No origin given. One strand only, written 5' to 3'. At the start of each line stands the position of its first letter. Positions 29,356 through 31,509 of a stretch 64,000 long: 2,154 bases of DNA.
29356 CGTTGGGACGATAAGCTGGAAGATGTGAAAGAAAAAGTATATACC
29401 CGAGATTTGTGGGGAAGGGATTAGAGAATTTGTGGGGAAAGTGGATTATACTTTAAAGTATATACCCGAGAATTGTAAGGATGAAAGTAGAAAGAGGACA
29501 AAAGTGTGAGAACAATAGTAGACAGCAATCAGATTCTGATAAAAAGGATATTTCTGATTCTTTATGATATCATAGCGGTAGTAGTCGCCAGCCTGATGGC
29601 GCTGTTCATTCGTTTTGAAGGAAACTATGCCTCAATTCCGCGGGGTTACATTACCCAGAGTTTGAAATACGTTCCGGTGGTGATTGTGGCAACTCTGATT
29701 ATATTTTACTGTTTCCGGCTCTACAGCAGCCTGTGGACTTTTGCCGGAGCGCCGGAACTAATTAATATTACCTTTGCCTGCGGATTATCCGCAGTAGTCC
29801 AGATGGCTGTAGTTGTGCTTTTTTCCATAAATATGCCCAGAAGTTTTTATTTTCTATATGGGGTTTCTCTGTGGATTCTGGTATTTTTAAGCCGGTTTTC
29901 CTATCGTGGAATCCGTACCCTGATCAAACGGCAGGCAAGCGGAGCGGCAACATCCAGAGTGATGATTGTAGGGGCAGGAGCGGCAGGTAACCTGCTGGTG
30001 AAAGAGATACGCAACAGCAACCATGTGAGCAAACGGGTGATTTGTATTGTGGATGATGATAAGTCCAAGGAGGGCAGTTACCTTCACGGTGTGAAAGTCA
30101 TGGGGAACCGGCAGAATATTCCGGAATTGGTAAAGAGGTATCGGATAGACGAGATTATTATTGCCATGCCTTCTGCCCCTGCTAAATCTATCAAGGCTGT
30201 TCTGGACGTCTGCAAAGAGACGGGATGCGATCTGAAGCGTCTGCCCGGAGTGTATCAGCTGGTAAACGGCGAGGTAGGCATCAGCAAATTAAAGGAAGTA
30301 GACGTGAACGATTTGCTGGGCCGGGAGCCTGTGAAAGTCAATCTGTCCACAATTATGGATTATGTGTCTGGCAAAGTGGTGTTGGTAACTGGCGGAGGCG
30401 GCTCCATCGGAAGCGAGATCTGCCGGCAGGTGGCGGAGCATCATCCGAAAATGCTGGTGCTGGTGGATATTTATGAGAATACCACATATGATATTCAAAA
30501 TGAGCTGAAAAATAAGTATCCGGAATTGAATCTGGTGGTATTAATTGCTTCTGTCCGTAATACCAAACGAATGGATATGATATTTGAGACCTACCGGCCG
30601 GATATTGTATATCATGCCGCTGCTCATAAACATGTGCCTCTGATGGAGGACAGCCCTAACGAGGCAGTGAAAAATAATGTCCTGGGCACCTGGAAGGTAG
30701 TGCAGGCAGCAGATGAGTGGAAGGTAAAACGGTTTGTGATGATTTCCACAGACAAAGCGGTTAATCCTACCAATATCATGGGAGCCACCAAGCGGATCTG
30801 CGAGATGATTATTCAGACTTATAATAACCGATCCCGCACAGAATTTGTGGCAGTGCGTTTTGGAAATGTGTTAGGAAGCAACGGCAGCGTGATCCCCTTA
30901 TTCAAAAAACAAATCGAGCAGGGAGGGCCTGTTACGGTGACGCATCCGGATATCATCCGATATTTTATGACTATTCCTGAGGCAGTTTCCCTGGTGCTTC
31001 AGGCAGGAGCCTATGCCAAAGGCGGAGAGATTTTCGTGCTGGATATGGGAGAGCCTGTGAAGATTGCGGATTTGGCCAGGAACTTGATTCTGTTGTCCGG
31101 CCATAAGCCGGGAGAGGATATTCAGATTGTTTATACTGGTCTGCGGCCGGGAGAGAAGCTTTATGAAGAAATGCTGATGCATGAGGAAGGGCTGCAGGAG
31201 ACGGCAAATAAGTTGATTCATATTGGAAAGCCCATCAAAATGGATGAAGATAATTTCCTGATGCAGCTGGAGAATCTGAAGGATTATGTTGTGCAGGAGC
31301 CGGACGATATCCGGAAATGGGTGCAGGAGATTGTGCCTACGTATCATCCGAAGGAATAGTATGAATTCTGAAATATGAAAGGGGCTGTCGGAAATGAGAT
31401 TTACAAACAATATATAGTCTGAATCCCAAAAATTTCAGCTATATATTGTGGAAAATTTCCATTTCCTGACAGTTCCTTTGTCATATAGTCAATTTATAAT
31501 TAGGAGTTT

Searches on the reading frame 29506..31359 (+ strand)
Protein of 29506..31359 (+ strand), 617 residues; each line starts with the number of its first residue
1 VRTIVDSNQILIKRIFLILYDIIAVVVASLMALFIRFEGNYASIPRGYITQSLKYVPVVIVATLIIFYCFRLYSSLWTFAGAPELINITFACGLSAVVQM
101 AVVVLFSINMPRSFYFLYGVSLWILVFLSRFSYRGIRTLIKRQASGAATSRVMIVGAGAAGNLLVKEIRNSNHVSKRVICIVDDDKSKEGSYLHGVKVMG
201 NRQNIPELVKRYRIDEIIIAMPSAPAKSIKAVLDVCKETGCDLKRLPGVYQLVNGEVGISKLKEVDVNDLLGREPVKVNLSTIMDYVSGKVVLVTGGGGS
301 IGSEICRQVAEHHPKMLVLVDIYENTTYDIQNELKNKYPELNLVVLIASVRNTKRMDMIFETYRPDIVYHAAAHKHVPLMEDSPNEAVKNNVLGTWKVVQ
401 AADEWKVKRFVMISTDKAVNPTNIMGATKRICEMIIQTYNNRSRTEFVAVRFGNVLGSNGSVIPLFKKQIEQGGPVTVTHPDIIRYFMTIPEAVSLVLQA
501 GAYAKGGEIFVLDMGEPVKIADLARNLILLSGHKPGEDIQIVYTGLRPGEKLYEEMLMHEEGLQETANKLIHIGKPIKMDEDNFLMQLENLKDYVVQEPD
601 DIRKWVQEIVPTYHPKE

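Call 7: search_protein_families(library=pfam, proteins=[window:29506-31359:+], max_evalue=0.001)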
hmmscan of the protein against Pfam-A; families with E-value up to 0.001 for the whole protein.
window:29506-31359:+ (617 aa): 12 families
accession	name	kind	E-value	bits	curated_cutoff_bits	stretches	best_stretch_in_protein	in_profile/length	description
PF02719.21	Polysacc_synt_2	-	2e-123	411.7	20.2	1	292-572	1-289/293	Polysaccharide biosynthesis protein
PF01370.27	Epimerase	-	2e-26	93.3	20.9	1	292-503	1-227/240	NAD dependent epimerase/dehydratase family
PF13727.12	CoA_binding_3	-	8.4e-19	68.7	25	1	84-243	17-171/175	CoA-binding domain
PF16363.11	GDP_Man_Dehyd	-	8.8e-19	68.6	27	1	293-417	1-131/332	GDP-mannose 4,6 dehydratase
PF04321.23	RmlD_sub_bind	-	8.2e-14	51.8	27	1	292-461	3-157/287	RmlD substrate binding domain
PF01073.25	3Beta_HSD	-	1.5e-09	37.8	22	1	293-421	1-122/280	3-beta hydroxysteroid dehydrogenase/isomerase family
PF07993.18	NAD_binding_4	-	2.6e-07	30.5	20.1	1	366-422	90-143/258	Male sterility protein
PF08659.16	KR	-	8.9e-06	26.2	22.6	1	292-414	3-135/180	KR domain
PF00106.31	adh_short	-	1.4e-05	25.1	26.6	1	290-374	1-87/195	short chain dehydrogenase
PF02254.24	TrkA_N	-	6.6e-05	23.7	23.8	0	152-237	1-84/116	TrkA-N domain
PF13460.12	NAD_binding_10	-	0.00051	20.4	27.2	0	296-420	1-103/184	NAD(P)H-binding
PF03447.22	NAD_binding_3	-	0.00083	20.5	24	0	297-374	1-68/116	Homoserine dehydrogenase, NAD binding domain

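Call 39: search_protein_families(library=ncbifam, proteins=[window:29506-31359:+], max_evalue=0.00001)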
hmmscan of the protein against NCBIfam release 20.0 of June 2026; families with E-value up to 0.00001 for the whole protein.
window:29506-31359:+ (617 aa): 23 families
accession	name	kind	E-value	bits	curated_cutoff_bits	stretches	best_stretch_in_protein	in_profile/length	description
TIGR03589.1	PseB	equivalog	1.5e-57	195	407.75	1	288-564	3-269/324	UDP-N-acetylglucosamine 4,6-dehydratase (inverting)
TIGR04130.1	FnlA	equivalog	2.3e-50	171.4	730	1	288-563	3-271/337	UDP-N-acetylglucosamine 4,6-dehydratase/5-epimerase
TIGR03025.1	EPS_sugtrans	subfamily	3.2e-29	102.5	295.55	1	20-271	2-246/445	exopolysaccharide biosynthesis polyprenyl glycosylphosphotransferase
TIGR03023.1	WcaJ_sugtrans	equivalog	2.5e-26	93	410.75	1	20-294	2-276/453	undecaprenyl-phosphate glucose phosphotransferase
TIGR01179.1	galE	equivalog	2.5e-20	72.6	262.3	1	292-459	2-180/332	UDP-glucose 4-epimerase GalE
TIGR01181.1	dTDP_gluc_dehyt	equivalog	7.4e-17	61.4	365.1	1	292-418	2-128/321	dTDP-glucose 4,6-dehydratase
TIGR03022.1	WbaP_sugtrans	subfamily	2.1e-16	60.2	403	1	17-259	1-235/456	undecaprenyl-phosphate galactose phosphotransferase WbaP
TIGR04180.1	EDH_00030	hypoth_equivalog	2.8e-12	46.3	475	1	292-417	1-123/297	NAD-dependent 4,6-dehydratase LegB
TIGR02622.1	CDP_4_6_dhtase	equivalog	1.4e-11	44.2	278.45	1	289-422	4-136/352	CDP-glucose 4,6-dehydratase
NF007956.0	PRK10675.1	subfamily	5.3e-11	42.2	394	1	292-415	3-124/338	UDP-glucose 4-epimerase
NF007490.0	PRK10084.1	subfamily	8.8e-11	41.4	649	1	292-405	3-114/361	dTDP-glucose 4,6-dehydratase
NF007582.0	PRK10217.1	equivalog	4.2e-10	39.3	698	1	291-405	3-115/355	dTDP-glucose 4,6-dehydratase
NF007518.0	PRK10124.1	equivalog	9.2e-10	37.8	684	1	63-265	55-256/464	undecaprenyl-phosphate glucose phosphotransferase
TIGR01214.1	rmlD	equivalog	1.2e-09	37.7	224.05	1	292-460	2-155/285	dTDP-4-dehydrorhamnose reductase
TIGR03466.1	HpnA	hypoth_equivalog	7.5e-09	34.9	367.65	1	291-420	2-118/327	hopanoid-associated sugar epimerase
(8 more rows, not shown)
